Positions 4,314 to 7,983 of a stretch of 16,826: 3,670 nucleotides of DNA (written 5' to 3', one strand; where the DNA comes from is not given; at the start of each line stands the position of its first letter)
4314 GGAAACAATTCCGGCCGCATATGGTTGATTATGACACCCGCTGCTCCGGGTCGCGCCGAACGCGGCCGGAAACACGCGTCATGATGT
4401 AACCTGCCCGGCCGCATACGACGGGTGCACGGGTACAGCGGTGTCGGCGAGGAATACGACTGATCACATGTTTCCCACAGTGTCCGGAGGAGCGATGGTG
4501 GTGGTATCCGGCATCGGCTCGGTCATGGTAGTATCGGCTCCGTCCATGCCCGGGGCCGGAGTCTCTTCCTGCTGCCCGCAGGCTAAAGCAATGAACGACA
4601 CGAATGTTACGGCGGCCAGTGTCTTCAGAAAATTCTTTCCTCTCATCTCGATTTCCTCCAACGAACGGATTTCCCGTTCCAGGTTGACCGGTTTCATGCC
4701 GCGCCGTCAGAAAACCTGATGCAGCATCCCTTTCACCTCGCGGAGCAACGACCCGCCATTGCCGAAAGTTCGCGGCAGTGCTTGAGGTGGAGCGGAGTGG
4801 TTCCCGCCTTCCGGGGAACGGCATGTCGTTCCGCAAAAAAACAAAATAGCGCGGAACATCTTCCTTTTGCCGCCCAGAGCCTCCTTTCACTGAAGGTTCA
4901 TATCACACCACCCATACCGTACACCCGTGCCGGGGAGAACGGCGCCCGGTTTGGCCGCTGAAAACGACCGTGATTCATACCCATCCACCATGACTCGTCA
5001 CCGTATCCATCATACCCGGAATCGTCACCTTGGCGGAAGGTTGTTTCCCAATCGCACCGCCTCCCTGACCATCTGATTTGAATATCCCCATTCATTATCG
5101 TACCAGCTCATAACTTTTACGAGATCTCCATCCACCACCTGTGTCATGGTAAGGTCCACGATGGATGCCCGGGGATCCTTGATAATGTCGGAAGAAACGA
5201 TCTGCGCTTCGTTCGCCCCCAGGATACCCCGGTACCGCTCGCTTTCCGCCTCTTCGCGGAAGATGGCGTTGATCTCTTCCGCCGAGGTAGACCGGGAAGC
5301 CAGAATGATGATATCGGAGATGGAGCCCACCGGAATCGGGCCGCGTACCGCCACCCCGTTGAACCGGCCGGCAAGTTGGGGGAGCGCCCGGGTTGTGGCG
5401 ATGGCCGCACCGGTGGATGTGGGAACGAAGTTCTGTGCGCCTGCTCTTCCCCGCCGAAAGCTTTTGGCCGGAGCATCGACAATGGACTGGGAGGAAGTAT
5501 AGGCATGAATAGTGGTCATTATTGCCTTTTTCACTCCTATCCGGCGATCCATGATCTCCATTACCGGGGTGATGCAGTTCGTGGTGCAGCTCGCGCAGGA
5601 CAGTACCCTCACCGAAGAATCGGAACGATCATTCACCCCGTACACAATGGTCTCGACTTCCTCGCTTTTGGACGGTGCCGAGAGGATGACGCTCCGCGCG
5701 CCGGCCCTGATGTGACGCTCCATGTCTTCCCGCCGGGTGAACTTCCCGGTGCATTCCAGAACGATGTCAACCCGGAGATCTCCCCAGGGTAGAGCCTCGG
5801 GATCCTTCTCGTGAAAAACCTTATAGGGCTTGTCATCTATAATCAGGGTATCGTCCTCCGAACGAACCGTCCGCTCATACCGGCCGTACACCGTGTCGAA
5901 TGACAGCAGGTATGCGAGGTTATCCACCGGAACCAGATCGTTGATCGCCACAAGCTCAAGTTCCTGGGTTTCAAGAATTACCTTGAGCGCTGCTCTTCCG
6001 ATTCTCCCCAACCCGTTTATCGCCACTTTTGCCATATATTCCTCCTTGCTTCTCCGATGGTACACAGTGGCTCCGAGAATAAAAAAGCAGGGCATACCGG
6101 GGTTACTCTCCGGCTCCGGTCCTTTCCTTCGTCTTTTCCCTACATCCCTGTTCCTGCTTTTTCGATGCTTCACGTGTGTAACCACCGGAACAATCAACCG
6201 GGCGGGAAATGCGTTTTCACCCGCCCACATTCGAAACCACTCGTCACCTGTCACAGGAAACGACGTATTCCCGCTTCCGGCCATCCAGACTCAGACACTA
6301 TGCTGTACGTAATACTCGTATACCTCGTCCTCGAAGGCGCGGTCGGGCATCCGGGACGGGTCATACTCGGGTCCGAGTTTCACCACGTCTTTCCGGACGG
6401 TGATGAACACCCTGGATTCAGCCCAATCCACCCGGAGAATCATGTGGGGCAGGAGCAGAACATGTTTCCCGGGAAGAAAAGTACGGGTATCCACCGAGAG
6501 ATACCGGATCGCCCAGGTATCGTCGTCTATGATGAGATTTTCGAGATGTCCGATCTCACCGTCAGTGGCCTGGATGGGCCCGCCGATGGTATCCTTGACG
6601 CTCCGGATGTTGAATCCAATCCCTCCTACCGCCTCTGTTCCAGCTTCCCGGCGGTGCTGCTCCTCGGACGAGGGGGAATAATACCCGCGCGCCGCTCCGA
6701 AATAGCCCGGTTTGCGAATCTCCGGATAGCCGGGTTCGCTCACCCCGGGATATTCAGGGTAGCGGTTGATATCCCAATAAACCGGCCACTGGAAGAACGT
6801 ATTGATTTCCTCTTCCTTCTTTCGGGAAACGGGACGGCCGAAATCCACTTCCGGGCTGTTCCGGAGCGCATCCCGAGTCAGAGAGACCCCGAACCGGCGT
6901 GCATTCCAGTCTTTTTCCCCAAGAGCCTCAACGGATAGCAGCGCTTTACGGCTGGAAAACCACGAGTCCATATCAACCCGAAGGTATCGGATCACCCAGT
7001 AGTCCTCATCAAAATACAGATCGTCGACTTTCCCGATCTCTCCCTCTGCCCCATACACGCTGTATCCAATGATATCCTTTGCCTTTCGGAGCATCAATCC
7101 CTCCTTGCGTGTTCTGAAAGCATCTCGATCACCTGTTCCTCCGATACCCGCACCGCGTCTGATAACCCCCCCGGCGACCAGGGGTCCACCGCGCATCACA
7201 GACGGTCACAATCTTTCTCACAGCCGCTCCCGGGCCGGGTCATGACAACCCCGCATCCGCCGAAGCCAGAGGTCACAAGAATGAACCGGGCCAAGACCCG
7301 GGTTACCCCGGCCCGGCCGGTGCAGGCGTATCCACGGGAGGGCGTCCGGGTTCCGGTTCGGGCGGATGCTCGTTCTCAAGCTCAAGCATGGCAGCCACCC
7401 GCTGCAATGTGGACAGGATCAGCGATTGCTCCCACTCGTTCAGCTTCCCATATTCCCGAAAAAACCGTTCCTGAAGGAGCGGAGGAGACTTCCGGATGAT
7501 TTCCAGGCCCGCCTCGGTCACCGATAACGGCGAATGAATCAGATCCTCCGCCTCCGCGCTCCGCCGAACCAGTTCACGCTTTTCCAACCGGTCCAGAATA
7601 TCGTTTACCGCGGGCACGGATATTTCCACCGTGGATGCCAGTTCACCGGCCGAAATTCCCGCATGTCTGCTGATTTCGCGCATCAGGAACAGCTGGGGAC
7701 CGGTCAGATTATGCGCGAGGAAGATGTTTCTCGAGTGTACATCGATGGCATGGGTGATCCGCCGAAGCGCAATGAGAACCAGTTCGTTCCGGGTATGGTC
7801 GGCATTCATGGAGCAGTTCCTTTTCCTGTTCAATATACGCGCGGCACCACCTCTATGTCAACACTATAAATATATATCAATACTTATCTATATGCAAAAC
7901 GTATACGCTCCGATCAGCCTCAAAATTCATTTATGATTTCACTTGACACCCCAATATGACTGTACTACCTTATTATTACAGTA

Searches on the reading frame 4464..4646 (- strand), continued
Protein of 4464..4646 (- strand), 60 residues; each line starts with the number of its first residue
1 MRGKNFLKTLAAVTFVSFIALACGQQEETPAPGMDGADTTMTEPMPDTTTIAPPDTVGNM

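Call 83: list_cluster_members(proteins=[P0001, P0002, P0005, P0127])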
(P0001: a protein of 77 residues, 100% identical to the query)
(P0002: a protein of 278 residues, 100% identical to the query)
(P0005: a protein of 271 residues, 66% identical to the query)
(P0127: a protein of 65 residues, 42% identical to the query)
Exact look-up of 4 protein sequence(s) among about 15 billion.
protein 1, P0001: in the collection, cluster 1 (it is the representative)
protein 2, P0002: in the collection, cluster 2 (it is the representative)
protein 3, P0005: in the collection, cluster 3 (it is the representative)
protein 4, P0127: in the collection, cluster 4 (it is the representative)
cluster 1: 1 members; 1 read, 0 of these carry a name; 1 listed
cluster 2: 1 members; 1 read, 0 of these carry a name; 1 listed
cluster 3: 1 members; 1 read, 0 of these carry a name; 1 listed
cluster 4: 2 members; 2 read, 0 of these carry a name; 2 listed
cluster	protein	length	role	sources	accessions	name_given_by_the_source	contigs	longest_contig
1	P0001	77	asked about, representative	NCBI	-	-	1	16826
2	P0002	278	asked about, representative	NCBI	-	-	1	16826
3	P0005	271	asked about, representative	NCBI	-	-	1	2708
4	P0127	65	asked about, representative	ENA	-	-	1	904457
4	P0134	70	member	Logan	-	-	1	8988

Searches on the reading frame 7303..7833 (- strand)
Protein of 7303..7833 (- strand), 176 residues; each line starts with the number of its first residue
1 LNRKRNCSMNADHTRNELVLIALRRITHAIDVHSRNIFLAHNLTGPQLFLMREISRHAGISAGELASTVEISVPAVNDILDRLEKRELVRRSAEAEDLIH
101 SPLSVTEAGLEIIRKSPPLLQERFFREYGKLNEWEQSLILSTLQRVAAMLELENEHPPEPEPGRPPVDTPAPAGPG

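Call 5: search_protein_families(library=pfam, proteins=[window:7303-7833:-], max_evalue=0.01)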
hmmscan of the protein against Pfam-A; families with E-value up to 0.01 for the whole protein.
window:7303-7833:- (176 aa): 6 families
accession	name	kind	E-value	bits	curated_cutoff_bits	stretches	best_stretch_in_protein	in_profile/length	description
PF01047.28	MarR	-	2.3e-12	47.1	24.6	1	43-97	1-55/59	MarR family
PF12802.13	MarR_2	-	2e-10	41.1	27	1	41-97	1-58/61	MarR family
PF13412.12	HTH_24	-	1.8e-07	31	21.9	1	51-90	9-48/48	Winged helix-turn-helix DNA-binding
PF25212.1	HVO_A0114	-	0.00071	19.8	27.6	1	39-95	16-72/84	HVO_A0114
PF01978.25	TrmB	-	0.0014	18.9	25.6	1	60-94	23-57/68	Sugar-specific transcriptional regulator TrmB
PF12840.13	HTH_20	-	0.0064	16.9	27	0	51-90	10-49/51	Helix-turn-helix domain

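Call 6: search_protein_families(library=ncbifam, proteins=[window:7303-7833:-], max_evalue=0.01)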
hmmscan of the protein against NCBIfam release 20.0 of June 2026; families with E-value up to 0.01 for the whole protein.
window:7303-7833:- (176 aa): 8 families
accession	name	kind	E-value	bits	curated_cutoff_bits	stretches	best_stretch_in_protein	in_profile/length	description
TIGR02337.1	HpaR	equivalog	3.1e-09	36.8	121.2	1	29-124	12-107/130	homoprotocatechuate degradation operon regulator HpaR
NF053777.1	Saro0803TransReg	equivalog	1e-08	35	200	1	17-122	9-114/140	Saro_0803 family transcriptional regulator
NF045593.1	bilirub_TF_BilQ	equivalog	6.2e-07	29.2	125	1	42-147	27-132/135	bilirubin utilization transcriptional regulator BilQ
NF052638.1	TransRegOhrRVib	equivalog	5.8e-05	22.8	200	1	24-115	16-107/141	transcriptional regulator OhrR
NF052438.1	TransRegRv0880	equivalog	0.00072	19.4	220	1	46-149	35-138/143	Rv0880 family HTH-type transcriptional regulator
NF007339.0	PRK09834.1-1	equivalog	0.0015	17.9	299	1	49-97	28-76/271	DNA-binding transcriptional regulator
NF002926.0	PRK03573.1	equivalog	0.007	16.3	120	1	60-115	47-102/144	transcriptional regulator SlyA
NF033788.1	HTH_metalloreg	subfamily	0.0079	16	55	0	50-97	16-63/77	metalloregulator ArsR/SmtB family transcription factor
